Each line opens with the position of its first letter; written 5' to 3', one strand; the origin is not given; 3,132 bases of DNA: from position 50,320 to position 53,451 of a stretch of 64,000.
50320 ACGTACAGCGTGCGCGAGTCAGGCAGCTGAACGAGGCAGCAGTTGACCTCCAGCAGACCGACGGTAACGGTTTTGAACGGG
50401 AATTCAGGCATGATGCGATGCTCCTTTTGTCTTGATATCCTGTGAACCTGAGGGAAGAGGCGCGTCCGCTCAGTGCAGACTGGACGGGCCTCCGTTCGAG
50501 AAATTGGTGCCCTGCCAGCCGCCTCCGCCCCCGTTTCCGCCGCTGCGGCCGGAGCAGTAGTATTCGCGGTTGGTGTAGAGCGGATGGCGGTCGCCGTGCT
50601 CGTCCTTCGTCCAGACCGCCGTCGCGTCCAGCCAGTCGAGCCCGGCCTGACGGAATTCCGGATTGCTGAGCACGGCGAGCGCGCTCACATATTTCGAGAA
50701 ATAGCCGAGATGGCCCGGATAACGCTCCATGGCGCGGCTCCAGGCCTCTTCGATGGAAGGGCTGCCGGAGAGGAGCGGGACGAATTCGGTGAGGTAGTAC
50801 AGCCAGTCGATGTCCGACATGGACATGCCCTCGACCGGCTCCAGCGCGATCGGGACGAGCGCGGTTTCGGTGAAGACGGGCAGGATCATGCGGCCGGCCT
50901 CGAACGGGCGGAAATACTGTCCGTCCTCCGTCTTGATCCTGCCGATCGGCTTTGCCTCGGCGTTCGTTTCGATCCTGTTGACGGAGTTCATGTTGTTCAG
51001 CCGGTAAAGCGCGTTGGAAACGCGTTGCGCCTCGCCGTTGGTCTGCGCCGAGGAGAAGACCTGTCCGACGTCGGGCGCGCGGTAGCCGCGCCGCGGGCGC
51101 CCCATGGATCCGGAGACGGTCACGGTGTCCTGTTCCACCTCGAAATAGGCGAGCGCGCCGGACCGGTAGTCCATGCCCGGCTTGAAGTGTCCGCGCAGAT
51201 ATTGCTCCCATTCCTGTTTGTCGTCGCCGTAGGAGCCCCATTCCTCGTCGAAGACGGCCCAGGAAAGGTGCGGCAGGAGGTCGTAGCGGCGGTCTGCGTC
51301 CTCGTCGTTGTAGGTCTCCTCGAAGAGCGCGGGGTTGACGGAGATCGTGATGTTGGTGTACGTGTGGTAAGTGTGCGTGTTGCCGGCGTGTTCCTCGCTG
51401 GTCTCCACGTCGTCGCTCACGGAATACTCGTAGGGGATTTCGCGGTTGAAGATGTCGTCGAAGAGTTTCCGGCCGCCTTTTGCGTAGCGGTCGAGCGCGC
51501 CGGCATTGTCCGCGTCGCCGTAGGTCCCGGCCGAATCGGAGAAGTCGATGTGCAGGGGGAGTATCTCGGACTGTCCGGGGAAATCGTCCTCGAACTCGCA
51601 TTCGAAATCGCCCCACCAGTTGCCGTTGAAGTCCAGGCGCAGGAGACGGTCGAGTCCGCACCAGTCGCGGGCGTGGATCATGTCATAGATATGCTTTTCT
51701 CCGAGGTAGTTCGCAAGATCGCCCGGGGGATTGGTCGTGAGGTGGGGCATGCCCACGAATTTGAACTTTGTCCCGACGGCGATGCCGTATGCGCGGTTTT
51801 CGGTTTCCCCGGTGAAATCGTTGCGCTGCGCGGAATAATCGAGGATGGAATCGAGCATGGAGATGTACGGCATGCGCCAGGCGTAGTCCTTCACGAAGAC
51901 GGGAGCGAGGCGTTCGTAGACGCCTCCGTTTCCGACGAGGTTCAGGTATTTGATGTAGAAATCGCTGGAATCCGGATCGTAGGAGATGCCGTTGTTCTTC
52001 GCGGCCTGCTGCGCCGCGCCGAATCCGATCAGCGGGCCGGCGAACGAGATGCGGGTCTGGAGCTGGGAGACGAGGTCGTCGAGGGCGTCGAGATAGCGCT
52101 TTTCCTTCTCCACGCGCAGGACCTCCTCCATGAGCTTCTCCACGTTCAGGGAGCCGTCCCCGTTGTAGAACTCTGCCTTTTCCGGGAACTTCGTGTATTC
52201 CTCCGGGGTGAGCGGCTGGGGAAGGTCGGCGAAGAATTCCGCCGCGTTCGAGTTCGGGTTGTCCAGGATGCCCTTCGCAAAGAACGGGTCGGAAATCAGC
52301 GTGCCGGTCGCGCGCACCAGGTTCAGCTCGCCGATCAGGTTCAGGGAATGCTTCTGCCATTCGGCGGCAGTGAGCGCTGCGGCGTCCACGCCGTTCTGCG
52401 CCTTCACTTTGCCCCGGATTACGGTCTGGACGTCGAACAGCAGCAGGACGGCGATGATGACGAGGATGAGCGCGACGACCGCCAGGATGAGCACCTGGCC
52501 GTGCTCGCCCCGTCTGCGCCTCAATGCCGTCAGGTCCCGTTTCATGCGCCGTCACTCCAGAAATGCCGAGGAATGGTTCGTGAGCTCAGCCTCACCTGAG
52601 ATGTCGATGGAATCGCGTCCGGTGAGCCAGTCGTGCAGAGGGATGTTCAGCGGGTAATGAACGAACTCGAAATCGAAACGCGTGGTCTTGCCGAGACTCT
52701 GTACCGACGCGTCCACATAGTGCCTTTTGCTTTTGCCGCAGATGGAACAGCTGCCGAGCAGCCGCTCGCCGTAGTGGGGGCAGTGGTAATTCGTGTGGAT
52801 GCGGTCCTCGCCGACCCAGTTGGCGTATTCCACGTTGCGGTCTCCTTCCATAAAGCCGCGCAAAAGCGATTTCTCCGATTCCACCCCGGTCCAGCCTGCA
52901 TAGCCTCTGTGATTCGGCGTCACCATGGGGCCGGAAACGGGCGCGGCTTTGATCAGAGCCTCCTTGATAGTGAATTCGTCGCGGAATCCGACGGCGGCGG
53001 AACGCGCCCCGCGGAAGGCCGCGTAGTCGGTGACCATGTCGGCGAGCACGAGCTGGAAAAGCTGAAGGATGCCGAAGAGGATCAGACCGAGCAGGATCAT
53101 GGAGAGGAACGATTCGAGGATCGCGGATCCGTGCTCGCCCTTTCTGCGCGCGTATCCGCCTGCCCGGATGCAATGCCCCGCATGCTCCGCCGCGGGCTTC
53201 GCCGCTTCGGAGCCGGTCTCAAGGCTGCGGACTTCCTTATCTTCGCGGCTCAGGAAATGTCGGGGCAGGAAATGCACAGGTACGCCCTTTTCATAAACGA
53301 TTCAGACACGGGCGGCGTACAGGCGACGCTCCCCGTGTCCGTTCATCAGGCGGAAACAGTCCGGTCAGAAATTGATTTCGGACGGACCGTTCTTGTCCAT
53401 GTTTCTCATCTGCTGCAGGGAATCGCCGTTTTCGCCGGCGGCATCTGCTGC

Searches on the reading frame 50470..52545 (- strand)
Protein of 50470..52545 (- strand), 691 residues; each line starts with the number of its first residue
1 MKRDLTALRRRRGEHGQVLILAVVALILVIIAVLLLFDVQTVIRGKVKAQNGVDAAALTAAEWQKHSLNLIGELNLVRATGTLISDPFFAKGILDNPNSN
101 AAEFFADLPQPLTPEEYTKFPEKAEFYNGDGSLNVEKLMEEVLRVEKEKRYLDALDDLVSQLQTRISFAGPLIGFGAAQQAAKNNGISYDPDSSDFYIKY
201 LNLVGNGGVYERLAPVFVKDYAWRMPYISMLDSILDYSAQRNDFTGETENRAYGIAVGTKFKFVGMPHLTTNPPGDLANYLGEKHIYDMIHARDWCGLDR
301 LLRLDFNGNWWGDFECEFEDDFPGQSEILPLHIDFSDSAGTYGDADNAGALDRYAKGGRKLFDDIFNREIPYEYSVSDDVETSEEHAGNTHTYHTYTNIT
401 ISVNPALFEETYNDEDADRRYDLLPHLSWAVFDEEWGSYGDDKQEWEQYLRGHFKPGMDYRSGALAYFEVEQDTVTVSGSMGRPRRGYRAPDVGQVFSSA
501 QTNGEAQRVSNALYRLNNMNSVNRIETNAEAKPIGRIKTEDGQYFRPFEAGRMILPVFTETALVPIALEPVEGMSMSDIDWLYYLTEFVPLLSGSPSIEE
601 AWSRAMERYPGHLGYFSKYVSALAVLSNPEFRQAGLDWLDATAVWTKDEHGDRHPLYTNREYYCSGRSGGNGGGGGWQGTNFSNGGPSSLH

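Call 19: search_protein_families(library=pfam, proteins=[window:50470-52545:-], max_evalue=0.001)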
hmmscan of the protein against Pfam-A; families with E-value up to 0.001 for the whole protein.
window:50470-52545:- (691 aa): 1 family
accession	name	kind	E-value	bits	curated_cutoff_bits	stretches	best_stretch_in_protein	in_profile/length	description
PF13400.11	Tad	-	1.2e-07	32.3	22.3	1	16-61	1-45/47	Putative Flp pilus-assembly TadE/G-like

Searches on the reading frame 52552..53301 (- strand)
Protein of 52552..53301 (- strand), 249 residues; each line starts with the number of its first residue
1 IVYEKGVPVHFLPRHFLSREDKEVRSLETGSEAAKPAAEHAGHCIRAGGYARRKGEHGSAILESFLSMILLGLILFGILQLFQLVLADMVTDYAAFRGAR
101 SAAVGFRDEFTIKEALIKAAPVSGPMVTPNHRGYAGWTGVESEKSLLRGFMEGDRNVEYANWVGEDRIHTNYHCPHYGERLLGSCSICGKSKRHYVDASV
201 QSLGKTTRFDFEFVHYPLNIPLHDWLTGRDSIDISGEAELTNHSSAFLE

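Call 20: search_protein_families(library=pfam, proteins=[window:52552-53301:-], max_evalue=0.001)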
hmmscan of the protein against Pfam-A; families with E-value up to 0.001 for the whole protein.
window:52552-53301:- (249 aa): 1 family
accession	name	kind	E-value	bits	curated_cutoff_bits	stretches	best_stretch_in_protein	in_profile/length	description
PF07811.17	TadE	-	0.00036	21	22.9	1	58-100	1-43/43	TadE-like protein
